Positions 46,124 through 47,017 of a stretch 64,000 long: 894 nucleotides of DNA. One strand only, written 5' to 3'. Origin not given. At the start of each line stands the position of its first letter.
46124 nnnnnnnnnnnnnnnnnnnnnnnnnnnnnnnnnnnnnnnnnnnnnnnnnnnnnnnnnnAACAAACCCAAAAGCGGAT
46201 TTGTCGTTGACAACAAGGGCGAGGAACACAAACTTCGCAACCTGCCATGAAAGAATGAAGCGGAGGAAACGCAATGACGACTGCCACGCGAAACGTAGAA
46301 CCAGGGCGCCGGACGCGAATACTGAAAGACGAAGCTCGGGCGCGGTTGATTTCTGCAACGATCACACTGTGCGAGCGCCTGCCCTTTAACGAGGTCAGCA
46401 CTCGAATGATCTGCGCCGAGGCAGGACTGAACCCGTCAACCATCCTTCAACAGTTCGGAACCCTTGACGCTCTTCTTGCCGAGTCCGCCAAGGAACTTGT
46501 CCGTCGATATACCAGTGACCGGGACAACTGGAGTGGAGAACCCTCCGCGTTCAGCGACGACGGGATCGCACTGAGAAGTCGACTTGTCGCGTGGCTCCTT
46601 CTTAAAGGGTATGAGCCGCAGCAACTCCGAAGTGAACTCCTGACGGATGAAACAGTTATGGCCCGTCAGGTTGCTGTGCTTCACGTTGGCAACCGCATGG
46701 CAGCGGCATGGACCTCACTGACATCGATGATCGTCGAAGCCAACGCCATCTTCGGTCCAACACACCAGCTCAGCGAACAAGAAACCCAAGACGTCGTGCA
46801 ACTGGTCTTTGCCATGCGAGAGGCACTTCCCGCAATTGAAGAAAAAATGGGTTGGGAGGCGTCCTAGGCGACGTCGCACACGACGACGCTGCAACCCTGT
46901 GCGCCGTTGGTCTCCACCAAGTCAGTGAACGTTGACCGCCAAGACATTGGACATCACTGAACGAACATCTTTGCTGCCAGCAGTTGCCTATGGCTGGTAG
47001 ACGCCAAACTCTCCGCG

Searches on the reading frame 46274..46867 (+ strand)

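Call 4: search_protein_families(library=pfam, proteins=[window:46274-46867:+], max_evalue=1)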
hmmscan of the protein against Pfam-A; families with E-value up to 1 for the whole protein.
window:46274-46867:+ (197 aa): 1 family
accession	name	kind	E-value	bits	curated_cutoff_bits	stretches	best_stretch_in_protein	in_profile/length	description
PF00440.29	TetR_N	-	2.6e-05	24.3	24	1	25-70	1-46/47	Bacterial regulatory proteins, tetR family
